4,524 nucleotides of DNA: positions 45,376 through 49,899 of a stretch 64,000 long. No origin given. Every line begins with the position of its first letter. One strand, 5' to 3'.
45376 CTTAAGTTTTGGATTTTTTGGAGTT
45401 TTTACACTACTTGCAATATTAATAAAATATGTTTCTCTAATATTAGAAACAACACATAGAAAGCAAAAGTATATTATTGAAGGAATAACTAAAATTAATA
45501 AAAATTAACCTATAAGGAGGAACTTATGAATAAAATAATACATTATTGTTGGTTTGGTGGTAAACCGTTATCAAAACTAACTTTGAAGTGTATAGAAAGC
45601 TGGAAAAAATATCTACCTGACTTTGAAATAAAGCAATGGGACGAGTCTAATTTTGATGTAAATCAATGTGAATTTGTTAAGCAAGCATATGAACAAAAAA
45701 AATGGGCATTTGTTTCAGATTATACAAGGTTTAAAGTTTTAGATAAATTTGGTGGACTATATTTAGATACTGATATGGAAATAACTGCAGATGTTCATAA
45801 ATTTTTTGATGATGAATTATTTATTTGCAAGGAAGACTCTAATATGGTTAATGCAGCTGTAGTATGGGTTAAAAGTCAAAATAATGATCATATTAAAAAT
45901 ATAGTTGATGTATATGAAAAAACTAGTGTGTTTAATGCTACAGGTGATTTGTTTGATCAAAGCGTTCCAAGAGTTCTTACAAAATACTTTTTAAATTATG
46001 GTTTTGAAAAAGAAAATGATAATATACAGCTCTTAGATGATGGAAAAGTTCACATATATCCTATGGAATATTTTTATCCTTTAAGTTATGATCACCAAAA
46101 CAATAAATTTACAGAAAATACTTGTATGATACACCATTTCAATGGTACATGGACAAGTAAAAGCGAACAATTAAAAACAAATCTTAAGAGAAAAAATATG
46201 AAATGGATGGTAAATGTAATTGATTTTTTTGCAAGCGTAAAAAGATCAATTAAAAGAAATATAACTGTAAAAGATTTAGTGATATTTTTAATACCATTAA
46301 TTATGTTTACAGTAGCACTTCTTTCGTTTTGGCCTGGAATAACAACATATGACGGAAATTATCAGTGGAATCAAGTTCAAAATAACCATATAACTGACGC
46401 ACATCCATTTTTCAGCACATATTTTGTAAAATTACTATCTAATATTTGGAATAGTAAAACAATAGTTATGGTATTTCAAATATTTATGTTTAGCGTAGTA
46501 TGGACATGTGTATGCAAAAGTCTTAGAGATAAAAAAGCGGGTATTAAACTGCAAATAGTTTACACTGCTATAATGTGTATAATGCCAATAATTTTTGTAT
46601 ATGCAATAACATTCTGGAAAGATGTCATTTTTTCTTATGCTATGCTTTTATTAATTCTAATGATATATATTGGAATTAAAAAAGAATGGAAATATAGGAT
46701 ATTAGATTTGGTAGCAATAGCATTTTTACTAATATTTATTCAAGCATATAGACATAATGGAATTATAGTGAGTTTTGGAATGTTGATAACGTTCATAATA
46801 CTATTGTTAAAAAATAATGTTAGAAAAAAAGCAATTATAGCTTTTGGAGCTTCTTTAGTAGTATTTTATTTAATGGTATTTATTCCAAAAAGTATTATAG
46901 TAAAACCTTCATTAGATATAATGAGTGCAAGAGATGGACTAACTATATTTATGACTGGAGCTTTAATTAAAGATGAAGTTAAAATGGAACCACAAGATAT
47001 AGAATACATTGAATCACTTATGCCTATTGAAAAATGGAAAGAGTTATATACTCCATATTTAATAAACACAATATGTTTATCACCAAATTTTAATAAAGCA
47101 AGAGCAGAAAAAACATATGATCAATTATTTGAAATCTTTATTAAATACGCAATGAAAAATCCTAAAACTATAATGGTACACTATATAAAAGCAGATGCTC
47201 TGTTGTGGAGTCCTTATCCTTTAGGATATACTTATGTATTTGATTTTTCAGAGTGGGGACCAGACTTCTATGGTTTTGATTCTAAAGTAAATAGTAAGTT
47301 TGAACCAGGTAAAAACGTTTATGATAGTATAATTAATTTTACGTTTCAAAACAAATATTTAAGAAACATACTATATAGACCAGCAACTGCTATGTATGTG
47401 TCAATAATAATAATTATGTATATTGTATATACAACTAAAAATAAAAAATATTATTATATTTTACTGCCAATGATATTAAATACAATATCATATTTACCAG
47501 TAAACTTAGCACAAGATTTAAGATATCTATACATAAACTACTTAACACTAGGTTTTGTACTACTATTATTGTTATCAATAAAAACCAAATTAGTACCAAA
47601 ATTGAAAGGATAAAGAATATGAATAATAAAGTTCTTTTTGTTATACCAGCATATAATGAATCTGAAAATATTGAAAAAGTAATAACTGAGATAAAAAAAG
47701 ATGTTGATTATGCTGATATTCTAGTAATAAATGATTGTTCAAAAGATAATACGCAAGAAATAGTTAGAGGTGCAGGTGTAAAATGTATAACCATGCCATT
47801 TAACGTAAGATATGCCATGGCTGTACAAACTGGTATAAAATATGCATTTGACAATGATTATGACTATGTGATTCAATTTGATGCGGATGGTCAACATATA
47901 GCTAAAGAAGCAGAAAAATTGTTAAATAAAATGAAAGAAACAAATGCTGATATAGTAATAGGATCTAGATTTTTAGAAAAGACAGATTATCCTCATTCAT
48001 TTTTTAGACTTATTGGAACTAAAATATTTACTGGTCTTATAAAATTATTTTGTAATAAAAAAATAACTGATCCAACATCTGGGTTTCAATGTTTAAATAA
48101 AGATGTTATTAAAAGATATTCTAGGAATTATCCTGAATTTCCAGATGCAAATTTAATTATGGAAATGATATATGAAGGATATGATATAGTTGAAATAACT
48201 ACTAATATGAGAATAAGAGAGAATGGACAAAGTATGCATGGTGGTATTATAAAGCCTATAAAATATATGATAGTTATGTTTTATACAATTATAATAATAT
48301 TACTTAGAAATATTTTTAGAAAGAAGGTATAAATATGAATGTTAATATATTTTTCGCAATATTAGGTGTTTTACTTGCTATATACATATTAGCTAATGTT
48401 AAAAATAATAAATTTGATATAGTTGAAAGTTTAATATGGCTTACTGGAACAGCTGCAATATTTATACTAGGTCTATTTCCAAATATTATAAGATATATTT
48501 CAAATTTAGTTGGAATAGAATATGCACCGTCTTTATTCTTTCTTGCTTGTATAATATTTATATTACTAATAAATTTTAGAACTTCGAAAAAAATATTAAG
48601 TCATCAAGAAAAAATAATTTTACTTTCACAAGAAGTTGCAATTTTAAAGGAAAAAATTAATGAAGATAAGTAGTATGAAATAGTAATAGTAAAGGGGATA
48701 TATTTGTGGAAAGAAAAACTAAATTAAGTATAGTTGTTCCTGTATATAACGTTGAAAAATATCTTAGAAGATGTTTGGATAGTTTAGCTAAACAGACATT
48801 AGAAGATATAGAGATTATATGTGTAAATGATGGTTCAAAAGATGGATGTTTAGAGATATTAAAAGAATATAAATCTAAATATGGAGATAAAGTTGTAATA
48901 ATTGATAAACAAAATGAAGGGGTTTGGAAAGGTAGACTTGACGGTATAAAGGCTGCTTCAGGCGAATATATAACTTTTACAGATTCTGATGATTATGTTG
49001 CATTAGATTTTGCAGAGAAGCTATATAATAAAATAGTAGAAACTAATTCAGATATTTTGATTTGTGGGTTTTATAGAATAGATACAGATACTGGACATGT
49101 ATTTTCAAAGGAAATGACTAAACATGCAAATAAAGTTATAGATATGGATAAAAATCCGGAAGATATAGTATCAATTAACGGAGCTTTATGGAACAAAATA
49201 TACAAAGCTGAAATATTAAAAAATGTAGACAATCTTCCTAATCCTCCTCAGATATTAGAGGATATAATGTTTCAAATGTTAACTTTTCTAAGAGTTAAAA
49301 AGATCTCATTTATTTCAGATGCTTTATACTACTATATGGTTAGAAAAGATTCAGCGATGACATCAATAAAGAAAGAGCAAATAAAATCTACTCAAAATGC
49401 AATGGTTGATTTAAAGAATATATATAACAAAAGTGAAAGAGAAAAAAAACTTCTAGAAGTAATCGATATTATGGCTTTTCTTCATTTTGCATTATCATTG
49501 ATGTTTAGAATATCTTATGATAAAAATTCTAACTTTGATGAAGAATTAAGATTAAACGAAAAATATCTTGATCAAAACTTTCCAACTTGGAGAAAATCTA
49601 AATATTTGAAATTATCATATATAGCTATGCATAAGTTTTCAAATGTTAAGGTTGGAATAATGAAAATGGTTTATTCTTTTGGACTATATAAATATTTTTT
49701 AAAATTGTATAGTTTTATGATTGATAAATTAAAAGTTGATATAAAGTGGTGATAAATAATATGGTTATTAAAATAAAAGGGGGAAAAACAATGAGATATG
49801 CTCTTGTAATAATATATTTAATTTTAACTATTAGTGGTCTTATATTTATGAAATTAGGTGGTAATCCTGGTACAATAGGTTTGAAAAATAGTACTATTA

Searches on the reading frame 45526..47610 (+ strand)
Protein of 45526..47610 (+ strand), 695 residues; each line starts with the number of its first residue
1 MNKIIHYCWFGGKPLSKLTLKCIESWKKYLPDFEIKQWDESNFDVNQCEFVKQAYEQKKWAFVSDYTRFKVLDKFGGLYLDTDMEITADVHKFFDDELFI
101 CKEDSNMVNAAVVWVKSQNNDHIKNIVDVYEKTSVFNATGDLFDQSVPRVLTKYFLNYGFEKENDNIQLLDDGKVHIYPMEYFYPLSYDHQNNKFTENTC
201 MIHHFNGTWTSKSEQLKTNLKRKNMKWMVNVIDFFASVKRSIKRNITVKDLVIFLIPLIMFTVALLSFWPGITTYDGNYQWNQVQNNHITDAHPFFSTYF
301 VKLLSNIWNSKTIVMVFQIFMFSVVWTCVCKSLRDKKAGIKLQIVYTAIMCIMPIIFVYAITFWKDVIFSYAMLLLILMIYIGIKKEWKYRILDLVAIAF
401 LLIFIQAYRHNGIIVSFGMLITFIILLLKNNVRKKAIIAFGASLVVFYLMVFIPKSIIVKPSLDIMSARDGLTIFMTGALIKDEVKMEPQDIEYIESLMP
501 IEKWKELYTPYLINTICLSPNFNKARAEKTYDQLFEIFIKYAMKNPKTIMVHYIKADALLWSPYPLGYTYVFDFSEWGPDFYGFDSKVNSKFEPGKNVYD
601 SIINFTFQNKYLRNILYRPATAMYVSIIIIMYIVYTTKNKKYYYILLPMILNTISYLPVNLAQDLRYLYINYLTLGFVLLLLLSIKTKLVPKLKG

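Call 30: find_encoding_contigs(protein=window:45526-47610:+, flank=10000, max_places=1)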
Protein window:45526-47610:+ (695 aa): no gene with exactly this product is on record in the collection.

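Call 53: search_protein_families(library=pfam, proteins=[window:45526-47610:+], max_evalue=0.0001)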
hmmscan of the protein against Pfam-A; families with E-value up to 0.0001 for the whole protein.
window:45526-47610:+ (695 aa): 3 families
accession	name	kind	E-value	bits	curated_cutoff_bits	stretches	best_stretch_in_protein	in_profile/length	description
PF04488.21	Gly_transf_sug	-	5.7e-11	43.4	23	1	20-92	5-85/93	Glycosyltransferase sugar-binding region containing DXD motif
PF05704.18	Caps_synth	-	6.1e-10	39.4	24.5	1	2-123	47-180/278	Capsular polysaccharide synthesis protein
PF12919.13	TcdA_TcdB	-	1.4e-06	28.2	23.6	0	61-98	171-210/382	TcdA/TcdB catalytic glycosyltransferase domain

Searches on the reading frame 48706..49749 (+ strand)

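Call 53: search_protein_families(library=pfam, proteins=[window:48706-49749:+], max_evalue=0.0001)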
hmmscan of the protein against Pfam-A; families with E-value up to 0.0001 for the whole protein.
window:48706-49749:+ (348 aa): 3 families
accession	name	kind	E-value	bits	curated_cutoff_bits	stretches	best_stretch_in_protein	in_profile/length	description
PF00535.33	Glycos_transf_2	-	1e-37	130.1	23.3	1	8-138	1-131/168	Glycosyl transferase family 2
PF13641.12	Glyco_tranf_2_3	-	4e-10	40.6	27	1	7-98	3-99/230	Glycosyltransferase like family 2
PF10111.15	Glyco_tranf_2_2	-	1.1e-08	35.3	27.3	1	8-115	1-115/276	Glycosyltransferase like family 2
